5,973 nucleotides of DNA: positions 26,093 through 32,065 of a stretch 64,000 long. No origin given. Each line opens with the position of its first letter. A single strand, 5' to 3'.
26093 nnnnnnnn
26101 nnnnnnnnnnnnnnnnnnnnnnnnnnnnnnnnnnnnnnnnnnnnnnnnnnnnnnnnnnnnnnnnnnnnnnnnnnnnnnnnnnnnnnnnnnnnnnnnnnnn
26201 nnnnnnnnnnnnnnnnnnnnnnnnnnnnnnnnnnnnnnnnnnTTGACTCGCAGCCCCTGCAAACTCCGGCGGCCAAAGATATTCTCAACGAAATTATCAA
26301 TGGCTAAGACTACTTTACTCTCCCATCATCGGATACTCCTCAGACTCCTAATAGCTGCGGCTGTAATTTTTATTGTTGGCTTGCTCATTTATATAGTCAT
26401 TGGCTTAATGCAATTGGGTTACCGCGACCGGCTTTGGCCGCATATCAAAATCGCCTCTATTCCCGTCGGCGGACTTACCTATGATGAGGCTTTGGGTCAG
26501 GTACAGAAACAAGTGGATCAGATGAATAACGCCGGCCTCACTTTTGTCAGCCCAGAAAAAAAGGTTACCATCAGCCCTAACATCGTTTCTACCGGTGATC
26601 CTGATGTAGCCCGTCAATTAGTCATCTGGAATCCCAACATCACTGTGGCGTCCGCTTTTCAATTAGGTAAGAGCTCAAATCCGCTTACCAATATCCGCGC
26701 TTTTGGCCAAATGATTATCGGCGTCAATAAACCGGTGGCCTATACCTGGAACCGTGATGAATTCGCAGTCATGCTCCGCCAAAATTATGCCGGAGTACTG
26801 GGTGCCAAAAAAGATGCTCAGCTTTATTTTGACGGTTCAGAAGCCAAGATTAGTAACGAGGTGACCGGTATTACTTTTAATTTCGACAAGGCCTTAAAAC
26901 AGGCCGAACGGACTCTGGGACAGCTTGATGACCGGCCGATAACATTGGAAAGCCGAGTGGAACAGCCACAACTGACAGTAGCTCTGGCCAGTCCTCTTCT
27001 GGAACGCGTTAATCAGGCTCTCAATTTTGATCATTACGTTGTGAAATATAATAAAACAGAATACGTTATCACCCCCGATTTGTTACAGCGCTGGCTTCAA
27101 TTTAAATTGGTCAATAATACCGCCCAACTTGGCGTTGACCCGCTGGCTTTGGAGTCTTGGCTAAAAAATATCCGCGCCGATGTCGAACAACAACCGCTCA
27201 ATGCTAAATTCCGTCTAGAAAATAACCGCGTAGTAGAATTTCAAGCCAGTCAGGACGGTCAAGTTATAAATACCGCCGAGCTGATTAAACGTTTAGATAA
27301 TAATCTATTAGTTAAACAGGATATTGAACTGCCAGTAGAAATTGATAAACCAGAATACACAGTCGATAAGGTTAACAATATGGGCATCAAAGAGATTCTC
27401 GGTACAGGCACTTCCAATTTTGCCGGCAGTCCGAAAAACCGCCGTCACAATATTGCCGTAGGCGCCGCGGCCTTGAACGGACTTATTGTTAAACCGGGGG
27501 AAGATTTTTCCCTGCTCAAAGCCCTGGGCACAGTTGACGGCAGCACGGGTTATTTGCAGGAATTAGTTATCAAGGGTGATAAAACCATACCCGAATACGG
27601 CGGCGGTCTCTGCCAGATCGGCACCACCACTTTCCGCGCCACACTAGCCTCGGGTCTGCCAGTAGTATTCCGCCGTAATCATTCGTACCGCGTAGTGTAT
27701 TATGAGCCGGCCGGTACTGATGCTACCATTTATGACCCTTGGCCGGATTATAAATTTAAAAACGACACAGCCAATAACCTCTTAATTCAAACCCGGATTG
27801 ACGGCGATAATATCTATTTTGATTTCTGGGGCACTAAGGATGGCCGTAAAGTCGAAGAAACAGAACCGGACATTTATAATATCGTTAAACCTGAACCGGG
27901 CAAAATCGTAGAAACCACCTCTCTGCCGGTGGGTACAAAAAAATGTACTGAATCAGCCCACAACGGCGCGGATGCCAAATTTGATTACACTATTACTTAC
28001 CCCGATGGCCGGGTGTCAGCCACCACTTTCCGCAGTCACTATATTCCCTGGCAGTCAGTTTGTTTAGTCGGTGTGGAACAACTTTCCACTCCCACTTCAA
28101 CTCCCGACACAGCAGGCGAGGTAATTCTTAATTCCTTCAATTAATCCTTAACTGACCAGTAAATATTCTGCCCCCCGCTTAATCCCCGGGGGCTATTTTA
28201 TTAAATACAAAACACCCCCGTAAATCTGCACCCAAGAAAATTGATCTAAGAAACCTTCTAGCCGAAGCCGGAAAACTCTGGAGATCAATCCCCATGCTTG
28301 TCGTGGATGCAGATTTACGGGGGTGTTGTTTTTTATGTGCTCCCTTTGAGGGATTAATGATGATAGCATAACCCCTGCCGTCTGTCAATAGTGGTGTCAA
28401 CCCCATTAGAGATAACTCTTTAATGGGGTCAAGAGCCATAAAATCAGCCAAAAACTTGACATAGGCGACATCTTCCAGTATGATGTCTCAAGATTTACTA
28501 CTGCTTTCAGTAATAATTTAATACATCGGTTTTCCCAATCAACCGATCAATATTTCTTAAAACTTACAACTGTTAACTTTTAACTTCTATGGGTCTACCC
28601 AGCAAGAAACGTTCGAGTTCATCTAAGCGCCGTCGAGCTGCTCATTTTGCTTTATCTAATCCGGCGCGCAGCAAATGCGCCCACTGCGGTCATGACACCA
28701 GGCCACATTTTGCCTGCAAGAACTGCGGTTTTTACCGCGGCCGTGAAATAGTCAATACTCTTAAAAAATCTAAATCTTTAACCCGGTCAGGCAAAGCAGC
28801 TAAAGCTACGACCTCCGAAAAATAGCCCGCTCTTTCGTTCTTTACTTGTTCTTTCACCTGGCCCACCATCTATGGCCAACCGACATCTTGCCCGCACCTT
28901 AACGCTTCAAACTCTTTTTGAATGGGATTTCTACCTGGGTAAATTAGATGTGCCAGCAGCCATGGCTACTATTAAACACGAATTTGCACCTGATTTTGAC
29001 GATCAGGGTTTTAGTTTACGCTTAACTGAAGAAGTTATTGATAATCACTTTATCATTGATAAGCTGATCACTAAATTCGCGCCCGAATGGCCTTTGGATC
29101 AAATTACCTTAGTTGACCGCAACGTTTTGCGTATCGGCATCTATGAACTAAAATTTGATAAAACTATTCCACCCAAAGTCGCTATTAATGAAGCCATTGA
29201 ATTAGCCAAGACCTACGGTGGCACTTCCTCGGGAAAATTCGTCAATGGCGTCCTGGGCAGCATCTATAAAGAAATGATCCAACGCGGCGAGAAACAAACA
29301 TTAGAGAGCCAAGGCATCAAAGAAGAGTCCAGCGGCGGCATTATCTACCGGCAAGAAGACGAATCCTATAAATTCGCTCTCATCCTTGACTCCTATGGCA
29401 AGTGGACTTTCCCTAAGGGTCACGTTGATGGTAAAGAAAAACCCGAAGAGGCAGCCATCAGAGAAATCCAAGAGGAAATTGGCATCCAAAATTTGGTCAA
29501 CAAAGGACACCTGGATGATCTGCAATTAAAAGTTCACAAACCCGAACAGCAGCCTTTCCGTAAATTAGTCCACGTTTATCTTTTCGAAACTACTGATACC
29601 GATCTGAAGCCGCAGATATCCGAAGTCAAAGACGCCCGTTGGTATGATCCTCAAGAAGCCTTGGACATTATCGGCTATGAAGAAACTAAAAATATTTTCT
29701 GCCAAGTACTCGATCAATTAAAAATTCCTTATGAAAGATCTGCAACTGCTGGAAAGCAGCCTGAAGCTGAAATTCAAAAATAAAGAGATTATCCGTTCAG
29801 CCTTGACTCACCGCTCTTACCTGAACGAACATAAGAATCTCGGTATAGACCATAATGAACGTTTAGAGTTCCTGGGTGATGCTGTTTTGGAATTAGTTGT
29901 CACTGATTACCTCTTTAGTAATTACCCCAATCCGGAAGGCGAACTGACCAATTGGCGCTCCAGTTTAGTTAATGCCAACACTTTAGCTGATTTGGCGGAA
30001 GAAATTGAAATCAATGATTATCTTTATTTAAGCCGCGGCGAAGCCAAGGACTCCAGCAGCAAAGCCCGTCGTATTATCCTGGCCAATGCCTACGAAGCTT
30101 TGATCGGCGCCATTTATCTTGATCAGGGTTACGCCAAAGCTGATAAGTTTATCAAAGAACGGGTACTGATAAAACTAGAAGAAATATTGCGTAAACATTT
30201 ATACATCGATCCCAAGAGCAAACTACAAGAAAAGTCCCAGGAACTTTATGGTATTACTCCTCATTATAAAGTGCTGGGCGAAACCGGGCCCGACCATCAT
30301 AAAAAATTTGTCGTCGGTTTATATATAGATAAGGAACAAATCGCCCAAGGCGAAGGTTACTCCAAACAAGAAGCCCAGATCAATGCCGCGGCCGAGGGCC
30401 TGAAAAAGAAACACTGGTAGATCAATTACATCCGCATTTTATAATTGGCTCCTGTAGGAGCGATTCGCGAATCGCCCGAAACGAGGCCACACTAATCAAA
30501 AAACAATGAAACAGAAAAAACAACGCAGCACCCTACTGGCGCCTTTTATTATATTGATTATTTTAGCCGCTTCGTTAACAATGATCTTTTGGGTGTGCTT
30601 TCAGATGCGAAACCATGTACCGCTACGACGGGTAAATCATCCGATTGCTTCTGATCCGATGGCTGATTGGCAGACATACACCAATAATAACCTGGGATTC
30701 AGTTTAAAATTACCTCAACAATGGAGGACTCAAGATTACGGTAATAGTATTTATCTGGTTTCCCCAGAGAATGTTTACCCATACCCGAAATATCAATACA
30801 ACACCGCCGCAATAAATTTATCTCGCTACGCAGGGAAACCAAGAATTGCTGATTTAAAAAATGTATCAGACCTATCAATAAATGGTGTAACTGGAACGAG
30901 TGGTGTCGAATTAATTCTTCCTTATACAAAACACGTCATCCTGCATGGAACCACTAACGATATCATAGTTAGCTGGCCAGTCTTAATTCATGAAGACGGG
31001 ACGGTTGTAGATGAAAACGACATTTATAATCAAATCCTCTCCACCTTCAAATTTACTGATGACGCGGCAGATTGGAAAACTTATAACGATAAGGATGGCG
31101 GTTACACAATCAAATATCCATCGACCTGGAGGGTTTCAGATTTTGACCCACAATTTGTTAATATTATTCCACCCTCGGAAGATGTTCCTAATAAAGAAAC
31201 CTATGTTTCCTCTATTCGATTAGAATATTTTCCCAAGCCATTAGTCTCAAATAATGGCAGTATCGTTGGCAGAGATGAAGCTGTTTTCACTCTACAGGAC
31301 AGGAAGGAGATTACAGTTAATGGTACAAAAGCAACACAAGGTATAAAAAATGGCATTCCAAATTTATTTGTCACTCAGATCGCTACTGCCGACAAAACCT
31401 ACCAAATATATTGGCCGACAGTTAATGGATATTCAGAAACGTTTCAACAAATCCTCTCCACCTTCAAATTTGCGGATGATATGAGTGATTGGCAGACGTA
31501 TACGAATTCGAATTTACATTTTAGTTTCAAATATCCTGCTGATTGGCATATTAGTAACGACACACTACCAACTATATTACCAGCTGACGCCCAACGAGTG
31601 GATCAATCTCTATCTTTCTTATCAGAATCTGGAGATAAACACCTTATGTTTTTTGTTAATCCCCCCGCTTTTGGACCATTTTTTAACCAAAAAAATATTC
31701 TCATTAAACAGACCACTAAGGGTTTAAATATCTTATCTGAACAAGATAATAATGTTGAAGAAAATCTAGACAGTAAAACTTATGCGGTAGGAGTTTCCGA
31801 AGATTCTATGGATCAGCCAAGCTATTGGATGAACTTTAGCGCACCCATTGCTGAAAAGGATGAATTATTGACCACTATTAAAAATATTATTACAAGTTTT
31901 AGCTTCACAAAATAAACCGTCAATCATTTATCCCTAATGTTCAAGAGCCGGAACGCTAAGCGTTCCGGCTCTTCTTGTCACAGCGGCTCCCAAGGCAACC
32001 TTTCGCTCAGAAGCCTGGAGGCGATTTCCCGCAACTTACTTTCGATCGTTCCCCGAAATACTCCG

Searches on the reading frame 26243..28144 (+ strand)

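Call 99: search_protein_families(library=pfam, proteins=[window:26243-28144:+], max_evalue=0.00001)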
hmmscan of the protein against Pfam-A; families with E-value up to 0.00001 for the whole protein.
window:26243-28144:+ (633 aa): 2 families
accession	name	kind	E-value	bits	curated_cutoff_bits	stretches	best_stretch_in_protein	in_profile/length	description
PF04294.18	VanW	-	7.3e-39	132.7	27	1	399-529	1-130/130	VanW like protein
PF12229.13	PG_binding_4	-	3.9e-16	59.7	22.1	2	287-358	42-111/117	Putative peptidoglycan binding domain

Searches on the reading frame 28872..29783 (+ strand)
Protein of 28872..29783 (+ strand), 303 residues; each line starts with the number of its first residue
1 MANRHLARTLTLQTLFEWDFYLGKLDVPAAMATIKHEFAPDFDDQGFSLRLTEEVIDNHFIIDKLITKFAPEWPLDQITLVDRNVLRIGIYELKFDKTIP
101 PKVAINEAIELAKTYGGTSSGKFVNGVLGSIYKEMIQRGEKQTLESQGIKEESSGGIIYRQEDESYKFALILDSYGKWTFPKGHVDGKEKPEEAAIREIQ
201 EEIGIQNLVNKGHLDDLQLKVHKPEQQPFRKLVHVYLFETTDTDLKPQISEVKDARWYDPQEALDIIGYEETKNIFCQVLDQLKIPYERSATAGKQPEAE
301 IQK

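Call 99: search_protein_families(library=pfam, proteins=[window:28872-29783:+], max_evalue=0.00001)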
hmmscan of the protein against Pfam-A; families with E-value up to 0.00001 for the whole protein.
window:28872-29783:+ (303 aa): 2 families
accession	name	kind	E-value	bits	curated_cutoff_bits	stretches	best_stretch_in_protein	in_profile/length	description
PF01029.23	NusB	-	8.7e-32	110.7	23.1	1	7-133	3-133/133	NusB family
PF00293.34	NUDIX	-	8.6e-18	65.1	21.1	1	162-271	14-126/134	NUDIX domain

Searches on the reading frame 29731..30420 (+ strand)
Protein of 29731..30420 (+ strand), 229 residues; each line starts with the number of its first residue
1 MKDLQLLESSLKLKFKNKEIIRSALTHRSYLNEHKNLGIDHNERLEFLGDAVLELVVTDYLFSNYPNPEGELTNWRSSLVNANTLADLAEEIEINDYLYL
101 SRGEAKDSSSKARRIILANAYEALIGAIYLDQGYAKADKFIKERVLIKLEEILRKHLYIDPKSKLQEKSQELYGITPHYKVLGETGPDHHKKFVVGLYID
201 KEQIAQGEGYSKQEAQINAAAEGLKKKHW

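Call 99: search_protein_families(library=pfam, proteins=[window:29731-30420:+], max_evalue=0.00001)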
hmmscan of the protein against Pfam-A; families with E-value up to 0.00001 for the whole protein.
window:29731-30420:+ (229 aa): 4 families
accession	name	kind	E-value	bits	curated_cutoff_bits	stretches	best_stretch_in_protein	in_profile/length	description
PF14622.11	Ribonucleas_3_3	-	4.4e-42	143.7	35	1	17-147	1-126/128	Ribonuclease-III-like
PF00636.31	Ribonuclease_3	-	2.7e-26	92.8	27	1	43-133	1-102/102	Ribonuclease III domain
PF00035.32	dsrm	-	2.4e-15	57.3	23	1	161-226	1-65/66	Double-stranded RNA binding motif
PF22935.1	RM44_endonuclase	-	4.8e-06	27.1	27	0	14-127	16-138/139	Large ribosomal subunit protein mL44, endonuclease domain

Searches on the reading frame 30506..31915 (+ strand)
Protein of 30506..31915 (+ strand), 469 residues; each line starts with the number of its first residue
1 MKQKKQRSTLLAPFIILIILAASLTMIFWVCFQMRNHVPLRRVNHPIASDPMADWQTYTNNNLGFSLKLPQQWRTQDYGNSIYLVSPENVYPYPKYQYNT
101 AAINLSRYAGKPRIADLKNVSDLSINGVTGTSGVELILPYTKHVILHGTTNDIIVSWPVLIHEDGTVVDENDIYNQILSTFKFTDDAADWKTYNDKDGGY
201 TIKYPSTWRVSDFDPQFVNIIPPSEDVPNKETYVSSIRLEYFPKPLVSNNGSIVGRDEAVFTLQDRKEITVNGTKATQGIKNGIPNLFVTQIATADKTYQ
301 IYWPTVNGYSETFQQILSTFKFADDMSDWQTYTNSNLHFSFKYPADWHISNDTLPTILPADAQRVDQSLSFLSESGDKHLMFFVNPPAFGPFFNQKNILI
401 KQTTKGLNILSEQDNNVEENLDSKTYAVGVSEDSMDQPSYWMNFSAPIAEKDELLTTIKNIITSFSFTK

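Call 99: search_protein_families(library=pfam, proteins=[window:30506-31915:+], max_evalue=0.00001)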
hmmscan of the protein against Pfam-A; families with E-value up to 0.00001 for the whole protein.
window:30506-31915:+ (469 aa): 2 families
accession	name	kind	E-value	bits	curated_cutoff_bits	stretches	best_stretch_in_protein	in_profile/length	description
PF18933.6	PsbP_2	-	2.3e-09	37.9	27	0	326-353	41-68/184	PsbP-like protein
PF01789.22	PsbP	-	3e-07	31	23.5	0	189-213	2-26/155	PsbP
